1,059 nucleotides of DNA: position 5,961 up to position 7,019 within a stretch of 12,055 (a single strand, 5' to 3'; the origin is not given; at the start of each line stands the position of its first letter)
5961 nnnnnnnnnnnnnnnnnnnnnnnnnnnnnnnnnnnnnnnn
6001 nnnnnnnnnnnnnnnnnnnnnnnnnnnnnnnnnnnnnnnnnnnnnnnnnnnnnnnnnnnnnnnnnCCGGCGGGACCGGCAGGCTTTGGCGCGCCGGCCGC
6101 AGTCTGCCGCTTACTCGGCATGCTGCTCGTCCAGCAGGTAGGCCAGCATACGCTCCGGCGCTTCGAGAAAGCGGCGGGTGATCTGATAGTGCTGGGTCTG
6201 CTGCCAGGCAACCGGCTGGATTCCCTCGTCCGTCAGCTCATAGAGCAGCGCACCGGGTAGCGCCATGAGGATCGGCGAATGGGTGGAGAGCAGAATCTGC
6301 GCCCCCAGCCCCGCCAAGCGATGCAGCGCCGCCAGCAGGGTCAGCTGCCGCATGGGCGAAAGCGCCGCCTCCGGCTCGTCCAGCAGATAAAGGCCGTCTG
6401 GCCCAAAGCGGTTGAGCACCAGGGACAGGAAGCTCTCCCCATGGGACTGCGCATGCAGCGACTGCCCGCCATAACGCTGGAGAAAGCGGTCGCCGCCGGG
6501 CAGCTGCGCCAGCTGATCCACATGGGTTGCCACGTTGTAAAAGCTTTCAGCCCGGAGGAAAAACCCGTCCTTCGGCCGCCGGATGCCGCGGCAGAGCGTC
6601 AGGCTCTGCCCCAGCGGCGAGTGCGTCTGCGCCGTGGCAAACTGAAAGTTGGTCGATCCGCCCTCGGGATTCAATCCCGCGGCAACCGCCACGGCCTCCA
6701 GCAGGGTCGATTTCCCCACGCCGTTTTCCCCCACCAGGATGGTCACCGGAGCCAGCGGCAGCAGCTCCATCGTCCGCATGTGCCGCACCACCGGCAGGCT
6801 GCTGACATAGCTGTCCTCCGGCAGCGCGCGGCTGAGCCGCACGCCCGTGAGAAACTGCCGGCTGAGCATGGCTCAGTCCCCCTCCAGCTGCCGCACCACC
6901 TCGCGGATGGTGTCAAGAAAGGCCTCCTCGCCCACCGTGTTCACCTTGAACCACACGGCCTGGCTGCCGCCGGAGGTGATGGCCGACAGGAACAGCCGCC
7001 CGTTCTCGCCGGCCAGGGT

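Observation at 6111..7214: Orphan two-gene module: 113-aa beta-rich acidic protein plus 252-aa AAA_21/ABC-fold ATPase lacking any effector domain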

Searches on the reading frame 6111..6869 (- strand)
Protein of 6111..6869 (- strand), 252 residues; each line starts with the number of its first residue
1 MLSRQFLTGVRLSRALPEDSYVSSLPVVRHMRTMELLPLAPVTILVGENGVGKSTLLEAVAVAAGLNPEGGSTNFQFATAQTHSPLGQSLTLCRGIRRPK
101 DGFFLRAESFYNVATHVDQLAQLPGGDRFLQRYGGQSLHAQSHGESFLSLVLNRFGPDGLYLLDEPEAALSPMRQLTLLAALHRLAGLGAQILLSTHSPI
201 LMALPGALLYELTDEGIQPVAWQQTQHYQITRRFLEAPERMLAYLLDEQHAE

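Call 3: search_protein_families(library=pfam, proteins=[window:6111-6869:-], max_evalue=0.01)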
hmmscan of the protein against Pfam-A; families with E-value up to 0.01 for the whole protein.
window:6111-6869:- (252 aa): 12 families
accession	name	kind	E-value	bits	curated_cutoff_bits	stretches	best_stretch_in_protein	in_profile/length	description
PF13304.12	AAA_21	-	1e-14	55.7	27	2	152-203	252-304/304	AAA domain, putative AbiEii toxin, Type IV TA system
PF13175.12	AAA_15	-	2.9e-11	44.1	32.1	2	157-201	328-373/374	AAA ATPase domain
PF02463.25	SMC_N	-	1.5e-06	28.3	40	0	40-61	23-45/220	RecF/RecN/SMC N terminal domain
PF13476.12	AAA_23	-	6.1e-06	27.4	27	1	40-76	19-55/201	AAA domain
PF00005.33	ABC_tran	-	7.2e-05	23.8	25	1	42-93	13-64/137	ABC transporter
PF13555.12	AAA_29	-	0.0001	22.4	27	1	42-62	24-44/61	P-loop containing region of AAA domain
PF11398.14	DUF2813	-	0.00073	19.4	21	0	39-85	21-63/372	Protein of unknown function (DUF2813)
PF13481.12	AAA_25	-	0.0019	18.3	27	1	18-64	12-59/195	AAA domain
PF13191.12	AAA_16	-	0.0022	19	32.6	1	41-99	25-85/167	AAA ATPase domain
PF05729.18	NACHT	-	0.003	17.8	26.7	1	42-68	2-28/167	NACHT domain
PF13401.12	AAA_22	-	0.0068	17.2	27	0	42-124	7-65/130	AAA domain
PF03193.22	RsgA_GTPase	-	0.0082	16.4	30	0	41-61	107-127/174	RsgA GTPase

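Call 4: search_protein_families(library=ncbifam, proteins=[window:6111-6869:-], max_evalue=0.01)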
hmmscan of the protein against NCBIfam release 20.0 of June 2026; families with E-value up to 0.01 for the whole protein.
window:6111-6869:- (252 aa): 38 families (the best 25 are shown)
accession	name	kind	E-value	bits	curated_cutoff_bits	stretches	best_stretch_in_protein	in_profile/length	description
NF047739.1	antiphage_MADS3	equivalog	1.1e-09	38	420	2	158-204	337-381/427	methylation-associated defense system AAA family ATPase MAD3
TIGR01166.1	cbiO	subfamily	2.7e-09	36.8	211.8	2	160-198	148-186/190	cobalt ABC transporter, ATP-binding protein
NF040873.1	AztA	equivalog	3.3e-08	33.3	220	1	38-73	16-49/191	zinc ABC transporter ATP-binding protein AztA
NF010068.0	PRK13548.1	equivalog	7.8e-08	31.7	261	1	41-76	32-65/261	heme ABC transporter ATP-binding protein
NF002981.0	PRK03695.1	equivalog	1e-07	31.6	281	1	43-80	29-63/253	vitamin B12 ABC transporter ATP-binding protein BtuD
TIGR00611.2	recf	equivalog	5.7e-07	29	172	1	28-65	9-46/339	DNA replication/repair protein RecF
NF010159.0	PRK13638.1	equivalog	7.3e-07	28.8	489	0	160-199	156-196/271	energy-coupling factor ABC transporter ATP-binding protein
TIGR01189.1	ccmA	equivalog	9.9e-06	25.4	131.6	0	44-76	30-60/198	heme ABC exporter ATP-binding protein CcmA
NF008409.0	PRK11231.1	equivalog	1.5e-05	24.5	375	1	37-73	25-59/255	Fe(3+) dicitrate ABC transporter ATP-binding protein FecE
TIGR02857.1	CydD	equivalog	1.8e-05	23.9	435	0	158-203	477-521/529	thiol reductant ABC exporter subunit CydD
TIGR03873.1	F420-0_ABC_ATP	hypoth_equivalog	2.1e-05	23.9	372.4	0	38-75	25-60/256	putative F420-0 ABC transporter ATP-binding protein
NF000355.4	ribo_prot_ABC_F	equivalog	2.1e-05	23.6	380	1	45-88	33-68/499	ribosomal protection-like ABC-F family protein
NF041760.1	PtuA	equivalog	4e-05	22.7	500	1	41-61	73-93/524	retron Ec78 anti-phage system effector ATPase PtuA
TIGR04435.1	restrict_AAA_1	hypoth_equivalog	9.9e-05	21.2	300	0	40-61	38-58/568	restriction system-associated AAA family ATPase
TIGR03608.1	L_ocin_972_ABC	subfamily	0.0001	21.9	254.85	0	160-202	155-197/206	putative bacteriocin export ABC transporter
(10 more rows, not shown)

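Call 5: search_protein_families(library=padloc, proteins=[window:6111-6869:-], max_evalue=0.01)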
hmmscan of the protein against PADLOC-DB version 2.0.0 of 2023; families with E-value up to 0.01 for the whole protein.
window:6111-6869:- (252 aa): 129 families (the best 25 are shown)
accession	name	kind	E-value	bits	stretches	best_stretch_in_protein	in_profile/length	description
PDLC04135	mad3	-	4.3e-17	60.7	2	148-210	274-335/374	mads_3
PDLC02980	AriA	-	4.3e-15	54.5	2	155-203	255-304/304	-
PDLC02981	AriAB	-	1.1e-12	45.5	2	29-67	12-50/694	-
PDLC02358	Old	-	3.8e-12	43.8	2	160-202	287-329/578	Old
PDLC03878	NsnB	-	8.3e-12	43.5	2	36-63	17-44/345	-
PDLC02979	AriA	-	8.4e-12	43.5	2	157-200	327-371/373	-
PDLC00281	PtuA1|PtuA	-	5.7e-11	40.2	2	40-65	37-62/448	AAA ATPase domain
PDLC04178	HEC-01A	-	1.7e-10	38.6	2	38-61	26-49/399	-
PDLC00303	PtuA1|PtuA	-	1.8e-10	38.5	2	33-61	5-33/386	AAA ATPase domain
PDLC00091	GajA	-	2.6e-10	37.8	2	160-203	299-343/627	AAA ATPase domain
PDLC00293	PtuA1|PtuA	-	3.4e-10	37.5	2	157-203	336-387/527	AAA ATPase domain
PDLC04213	HEC-02A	-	6.6e-10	37.1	1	159-201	233-275/337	-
PDLC04182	HEC-01A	-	6.7e-10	36.5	2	37-61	28-52/406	-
PDLC00096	GajA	-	7.2e-10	36.2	1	160-235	291-372/630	AAA ATPase domain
PDLC00067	GajA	-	1.9e-09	34.6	2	162-204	309-348/604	AAA ATPase domain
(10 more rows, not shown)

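Call 6: search_solved_structures(query=window:6111-6869:-, max_evalue=0.01, show_alignments=2)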
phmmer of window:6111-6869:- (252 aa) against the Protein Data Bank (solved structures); distinct sequences matched with E-value up to 0.01: 16.
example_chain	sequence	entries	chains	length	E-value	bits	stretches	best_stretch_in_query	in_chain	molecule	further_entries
6p74_A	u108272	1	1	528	3.9e-05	26.8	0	31-65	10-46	Putative ATP-dependent endonuclease of the OLD family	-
8ipq_B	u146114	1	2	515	4e-05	26.7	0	26-61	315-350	Transmembrane ATP-binding protein ABC transporter cydD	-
8ipr_C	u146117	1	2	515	0.00012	25.2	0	26-61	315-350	Transmembrane ATP-binding protein ABC transporter cydD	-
9n69_A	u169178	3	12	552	0.00096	22.2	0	31-63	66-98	AAA family ATPase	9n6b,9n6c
8wd9_D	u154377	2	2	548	0.0011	22.1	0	136-237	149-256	Probable dipeptide-transport ATP-binding protein ABC transporter DppD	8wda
7sh1_A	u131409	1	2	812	0.0022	21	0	114-203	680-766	Excinuclease ABC subunit UvrA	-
8ux9_B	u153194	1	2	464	0.0023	21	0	151-202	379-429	AriA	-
8v45_A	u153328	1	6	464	0.0023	21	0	151-202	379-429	AriA antitoxin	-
8wdb_D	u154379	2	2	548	0.0036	20.4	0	37-76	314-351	Probable dipeptide-transport ATP-binding protein ABC transporter DppD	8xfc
7a1g_x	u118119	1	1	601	0.0042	20.1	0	42-176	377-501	Translation initiation factor RLI1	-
3j16_B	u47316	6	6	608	0.0044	20.1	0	42-175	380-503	Rli1p | TRANSLATION INITIATION FACTOR RLI1 | RLI1 isoform 1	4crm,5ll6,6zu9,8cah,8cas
6zce_k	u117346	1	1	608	0.0044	20.1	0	42-176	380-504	Translation initiation factor RLI1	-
7lb8_U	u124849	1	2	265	0.0047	20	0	37-60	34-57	Iron(3+)-hydroxamate import ATP-binding protein FhuC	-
8v46_A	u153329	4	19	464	0.006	19.6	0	151-202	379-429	AriA antitoxin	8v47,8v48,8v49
3ux8_A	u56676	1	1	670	0.0064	19.5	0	155-199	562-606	Excinuclease ABC, A subunit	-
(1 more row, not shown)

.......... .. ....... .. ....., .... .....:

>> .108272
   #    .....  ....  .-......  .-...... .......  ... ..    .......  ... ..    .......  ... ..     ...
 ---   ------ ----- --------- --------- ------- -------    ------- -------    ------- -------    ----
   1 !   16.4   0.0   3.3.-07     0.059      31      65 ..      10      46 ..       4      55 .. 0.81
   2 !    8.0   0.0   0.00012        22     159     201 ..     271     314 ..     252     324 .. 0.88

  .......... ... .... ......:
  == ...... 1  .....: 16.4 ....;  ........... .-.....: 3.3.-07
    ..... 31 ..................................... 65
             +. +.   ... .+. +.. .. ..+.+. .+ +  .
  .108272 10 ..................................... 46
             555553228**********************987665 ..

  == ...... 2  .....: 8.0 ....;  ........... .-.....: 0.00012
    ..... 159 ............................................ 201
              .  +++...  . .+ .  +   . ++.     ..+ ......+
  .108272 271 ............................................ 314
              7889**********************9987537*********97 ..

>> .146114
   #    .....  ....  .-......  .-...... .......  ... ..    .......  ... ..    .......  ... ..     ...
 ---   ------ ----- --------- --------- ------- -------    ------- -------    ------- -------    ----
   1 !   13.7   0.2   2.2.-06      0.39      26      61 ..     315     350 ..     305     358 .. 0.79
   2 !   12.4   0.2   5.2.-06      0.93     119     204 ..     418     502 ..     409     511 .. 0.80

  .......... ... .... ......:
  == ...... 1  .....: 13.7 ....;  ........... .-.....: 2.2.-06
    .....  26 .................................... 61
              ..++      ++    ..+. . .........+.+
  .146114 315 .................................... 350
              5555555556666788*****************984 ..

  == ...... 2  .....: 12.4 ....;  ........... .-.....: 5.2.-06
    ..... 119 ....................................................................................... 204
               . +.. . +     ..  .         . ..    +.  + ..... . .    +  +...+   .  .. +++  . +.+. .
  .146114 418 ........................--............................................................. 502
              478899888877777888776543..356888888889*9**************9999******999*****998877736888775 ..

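Call 10: find_homologous_proteins(query=window:6111-6869:-, max_evalue=1e-10)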
Query window:6111-6869:- (252 aa): 8000 proteins with E <= 1e-10 among 8000 candidates; the best 120 are listed.
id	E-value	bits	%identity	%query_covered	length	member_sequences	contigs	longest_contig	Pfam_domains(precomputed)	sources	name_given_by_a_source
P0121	8.6e-160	548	100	100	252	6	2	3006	PF13175.13,PF13476.13,PF02463.26,PF13304.13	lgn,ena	-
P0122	1.8e-137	475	-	-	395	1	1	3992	PF13175.13,PF13476.13,PF02463.26,PF13304.13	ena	-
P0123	8.7e-136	469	87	98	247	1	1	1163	PF13175.13,PF13476.13,PF02463.26,PF13304.13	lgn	-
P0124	7.2e-113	394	72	98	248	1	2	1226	PF00005.34,PF13175.13,PF13476.13,PF02463.26,PF13304.13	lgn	-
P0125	1.3e-112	393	73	99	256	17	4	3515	PF00005.34,PF13175.13,PF13476.13,PF02463.26,PF13304.13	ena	-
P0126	6.0e-112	391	73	98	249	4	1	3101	PF13175.13,PF13476.13,PF02463.26,PF13304.13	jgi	-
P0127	5.8e-111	388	72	98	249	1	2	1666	PF13175.13,PF13476.13,PF02463.26,PF13304.13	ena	-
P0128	1.3e-110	387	73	97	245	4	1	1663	PF13175.13,PF13476.13,PF02463.26,PF13304.13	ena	-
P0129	7.3e-110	384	73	98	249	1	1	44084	PF13175.13,PF13476.13,PF02463.26,PF13304.13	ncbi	-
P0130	5.7e-105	368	71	97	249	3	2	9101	PF00005.34,PF13175.13,PF13476.13,PF02463.26,PF13304.13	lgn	-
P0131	9.1e-105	368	69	98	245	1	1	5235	PF00005.34,PF13175.13,PF13476.13,PF02463.26,PF13304.13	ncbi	-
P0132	9.2e-94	332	62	98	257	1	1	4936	PF13175.13,PF13476.13,PF13555.13,PF02463.26,PF13304.13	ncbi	-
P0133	3.8e-93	330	59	98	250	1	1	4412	PF00005.34,PF13175.13,PF13476.13,PF02463.26,PF13304.13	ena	-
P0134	5.3e-93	329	64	96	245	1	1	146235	PF13175.13,PF13476.13,PF13555.13,PF02463.26,PF13304.13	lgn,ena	-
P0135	5.2e-92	326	64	96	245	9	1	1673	PF13175.13,PF13476.13,PF02463.26,PF13304.13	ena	-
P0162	2.7e-89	317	59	98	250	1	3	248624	PF11398.15,PF00005.34,PF13175.13,PF13476.13,PF02463.26,PF13304.13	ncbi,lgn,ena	-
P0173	8.5e-89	315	58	98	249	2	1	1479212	PF13175.13,PF13476.13,PF02463.26,PF13304.13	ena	-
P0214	1.1e-87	312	61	94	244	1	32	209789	PF00005.34,PF13175.13,PF13476.13,PF13555.13,PF02463.26,PF13304.13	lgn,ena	-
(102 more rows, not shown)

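Call 18: find_encoding_contigs(protein=P0129, flank=8000, max_places=3)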
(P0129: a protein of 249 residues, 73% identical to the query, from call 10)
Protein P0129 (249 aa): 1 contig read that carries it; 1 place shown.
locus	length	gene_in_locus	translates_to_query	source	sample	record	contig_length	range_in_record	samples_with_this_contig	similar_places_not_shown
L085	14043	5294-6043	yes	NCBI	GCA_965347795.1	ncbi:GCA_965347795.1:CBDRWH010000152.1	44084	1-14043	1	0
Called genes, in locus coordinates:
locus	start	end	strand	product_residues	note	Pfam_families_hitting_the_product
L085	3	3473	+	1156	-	?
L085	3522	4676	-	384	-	PF02311:AraC_binding, PF07883:Cupin_2, PF00165:HTH_AraC (faint), PF12833:HTH_18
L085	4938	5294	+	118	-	PF19524:DUF6054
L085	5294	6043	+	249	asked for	PF02463:SMC_N (faint), PF13476:AAA_23 (weak), PF13304:AAA_21 (weak), PF13175:AAA_15 (weak), PF13304:AAA_21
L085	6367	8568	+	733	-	PF02837:Glyco_hydro_2_N, PF22666:Glyco_hydro_2_N2 (weak), PF00703:Glyco_hydro_2, PF02836:Glyco_hydro_2_C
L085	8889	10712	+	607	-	PF01547:SBP_bac_1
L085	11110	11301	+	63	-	-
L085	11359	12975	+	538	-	PF01547:SBP_bac_1, PF13416:SBP_bac_8 (weak)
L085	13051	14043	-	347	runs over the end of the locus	PF06224:AlkZ-like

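Call 20: find_related_loci(query=A2, collection=metagenome_contigs, flank=8000)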
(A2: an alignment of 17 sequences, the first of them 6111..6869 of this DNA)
Query A2 (252 aa) in metagenome_contigs; peptide patterns used: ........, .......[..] (x = any residue, [..] = any of these).
600 stretches matched a pattern (row limit reached: there are more); 595 encode a relative of the query (tblastn E <= 1e-3); the best 80 are kept; 80 distinct loci.
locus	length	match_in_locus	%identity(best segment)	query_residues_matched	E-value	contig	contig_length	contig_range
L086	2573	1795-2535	58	2-248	3e-95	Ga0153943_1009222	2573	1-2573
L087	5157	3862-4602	57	1-245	2e-92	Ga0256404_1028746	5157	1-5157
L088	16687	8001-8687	63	18-248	5e-90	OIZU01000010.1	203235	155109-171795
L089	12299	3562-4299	59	2-249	7e-90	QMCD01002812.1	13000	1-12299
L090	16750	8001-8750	58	2-249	1e-89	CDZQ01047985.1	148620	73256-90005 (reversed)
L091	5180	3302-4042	58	1-248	2e-89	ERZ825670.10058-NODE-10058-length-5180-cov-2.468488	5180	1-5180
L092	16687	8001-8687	62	18-248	2e-88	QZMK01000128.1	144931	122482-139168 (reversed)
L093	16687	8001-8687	62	18-248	2e-88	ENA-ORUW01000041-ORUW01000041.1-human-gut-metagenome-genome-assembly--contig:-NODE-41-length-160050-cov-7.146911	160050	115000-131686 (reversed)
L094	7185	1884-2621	54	6-249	3e-88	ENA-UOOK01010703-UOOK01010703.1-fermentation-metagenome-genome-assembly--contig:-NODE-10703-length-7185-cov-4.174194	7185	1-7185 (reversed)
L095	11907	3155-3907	57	2-252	5e-88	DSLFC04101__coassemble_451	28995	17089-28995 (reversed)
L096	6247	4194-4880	62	18-248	3e-88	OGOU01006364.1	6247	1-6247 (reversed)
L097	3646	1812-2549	57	4-248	2e-88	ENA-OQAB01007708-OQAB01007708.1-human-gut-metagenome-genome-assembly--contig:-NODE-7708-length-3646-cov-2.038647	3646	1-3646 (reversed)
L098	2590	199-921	52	2-248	4e-90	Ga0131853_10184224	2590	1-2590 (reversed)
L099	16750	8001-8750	56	1-249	1e-87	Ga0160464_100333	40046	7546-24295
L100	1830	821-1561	54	1-248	1e-91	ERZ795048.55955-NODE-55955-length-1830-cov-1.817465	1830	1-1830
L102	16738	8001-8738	53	3-246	8e-87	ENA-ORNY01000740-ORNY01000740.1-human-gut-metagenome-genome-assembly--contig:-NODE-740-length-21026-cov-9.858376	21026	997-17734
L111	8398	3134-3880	58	2-248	3e-85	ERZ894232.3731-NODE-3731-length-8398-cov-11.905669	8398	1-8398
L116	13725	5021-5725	55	5-246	1e-83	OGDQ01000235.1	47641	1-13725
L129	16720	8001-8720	61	6-247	4e-82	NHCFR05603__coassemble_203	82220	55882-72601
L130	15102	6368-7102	52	3-246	4e-82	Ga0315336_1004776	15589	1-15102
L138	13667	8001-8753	52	1-248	1e-81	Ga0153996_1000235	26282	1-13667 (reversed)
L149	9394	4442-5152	52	5-248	5e-81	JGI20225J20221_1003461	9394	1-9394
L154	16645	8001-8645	57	34-246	1e-79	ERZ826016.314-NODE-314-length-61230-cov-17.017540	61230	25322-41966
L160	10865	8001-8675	56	19-251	2e-79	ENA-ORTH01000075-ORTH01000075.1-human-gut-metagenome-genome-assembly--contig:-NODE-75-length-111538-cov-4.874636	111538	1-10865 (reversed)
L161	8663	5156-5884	51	1-248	3e-79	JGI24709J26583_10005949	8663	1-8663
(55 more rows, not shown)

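Call 21: find_related_loci(query=A2, collection=viral_contigs, flank=8000)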
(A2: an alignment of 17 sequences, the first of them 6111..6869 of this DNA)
Query A2 (252 aa) in viral_contigs; peptide patterns used: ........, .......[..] (x = any residue, [..] = any of these).
17 stretches matched a pattern; 10 encode a relative of the query (tblastn E <= 1e-3); 10 distinct loci.
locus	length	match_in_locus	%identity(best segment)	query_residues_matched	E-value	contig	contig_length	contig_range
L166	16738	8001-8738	58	4-248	2e-93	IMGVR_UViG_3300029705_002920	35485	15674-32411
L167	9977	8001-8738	58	4-248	2e-93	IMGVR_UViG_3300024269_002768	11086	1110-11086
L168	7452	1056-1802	54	1-248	5e-87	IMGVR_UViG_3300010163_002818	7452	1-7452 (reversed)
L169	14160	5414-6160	54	1-248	2e-86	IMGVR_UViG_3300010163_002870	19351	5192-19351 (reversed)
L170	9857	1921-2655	53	5-249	8e-86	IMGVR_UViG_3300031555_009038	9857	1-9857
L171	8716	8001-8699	50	19-249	5e-80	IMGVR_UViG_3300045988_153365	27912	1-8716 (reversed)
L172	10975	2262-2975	44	2-248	2e-65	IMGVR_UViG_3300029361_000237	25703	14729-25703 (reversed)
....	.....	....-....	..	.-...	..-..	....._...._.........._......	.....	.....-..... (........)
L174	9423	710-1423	44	2-248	3e-65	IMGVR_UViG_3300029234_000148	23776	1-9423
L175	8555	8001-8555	49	1-194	1e-54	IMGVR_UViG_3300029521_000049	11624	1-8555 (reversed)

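Call 33: predict_structure(alignment_id=A2)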
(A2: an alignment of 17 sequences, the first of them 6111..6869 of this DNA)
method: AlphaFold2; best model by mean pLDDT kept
length: 252 residues; sequences in the alignment: 17
mean_pLDDT: 84.7   pTM: 0.84
mean pLDDT of the five models: 84.7, 83.2, 82.1, 81.4, 78.4
residues with pLDDT >= 90: 123; 70-90: 95; 50-70: 28; < 50: 6
segments of 3 or more residues with pLDDT < 50: 250-252
pLDDT, mean of each block of 10 residues (from residue 1): 77 86 91 94 94 92 79 58 78 86 76 72 79 71 78 85 89 94 93 95 97 96 95 94 76 47
secondary structure, 60 per line:
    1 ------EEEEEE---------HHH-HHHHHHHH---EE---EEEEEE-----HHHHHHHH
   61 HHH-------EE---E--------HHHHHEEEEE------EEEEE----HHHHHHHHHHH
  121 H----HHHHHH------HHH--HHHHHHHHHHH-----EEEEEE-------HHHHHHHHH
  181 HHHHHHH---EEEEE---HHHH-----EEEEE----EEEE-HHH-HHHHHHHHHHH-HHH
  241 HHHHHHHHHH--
elements in order: E7-12 H26-33 E42-47 H53-63 H85-89 E90-94 E101-105 H110-121 H126-131 H143-153 E159-164 H172-187 E191-195 H199-202 E208-212 E217-220 H226-236 H238-250
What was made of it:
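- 6111..6869 (-): Stand-alone, head-only ABC-superfamily ATPase (AAA_21/AAA_15 type), 252 aa, with all catalytic motifs intact. Call 33: pLDDT 84.7.
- On OLD / Gabija GajA: The protein ends at residue 252 with no TOPRIM domain (calls 3, 33).
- On RecF / RecN / SMC: Only about 85 residues separate Walker A from the signature, and the model shows no coiled coil (call 33).
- Checked: The AlphaFold model has pLDDT 84.7 (call 33).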

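Call 36: search_protein_families(library=pfam, proteins=[P0122], max_evalue=0.001)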
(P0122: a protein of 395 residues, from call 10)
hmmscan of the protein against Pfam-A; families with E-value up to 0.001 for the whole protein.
P0122 (395 aa): 8 families
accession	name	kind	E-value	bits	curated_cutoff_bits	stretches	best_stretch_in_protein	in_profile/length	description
PF13175.12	AAA_15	-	5.4e-23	82.6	32.1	3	163-206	329-373/374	AAA ATPase domain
PF13304.12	AAA_21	-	1.2e-22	81.8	27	3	306-349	260-303/304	AAA domain, putative AbiEii toxin, Type IV TA system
PF02463.25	SMC_N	-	1.3e-17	64.5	40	2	31-73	10-53/220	RecF/RecN/SMC N terminal domain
PF13476.12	AAA_23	-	1.8e-09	39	27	1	39-81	14-56/201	AAA domain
PF13555.12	AAA_29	-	9.6e-05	22.5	27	1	40-68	17-46/61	P-loop containing region of AAA domain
PF11398.14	DUF2813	-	0.00014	21.9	21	0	46-87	24-61/372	Protein of unknown function (DUF2813)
PF00005.33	ABC_tran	-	0.00042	21.4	25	0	46-66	13-33/137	ABC transporter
PF03193.22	RsgA_GTPase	-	0.00073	19.8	30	0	42-66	104-128/174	RsgA GTPase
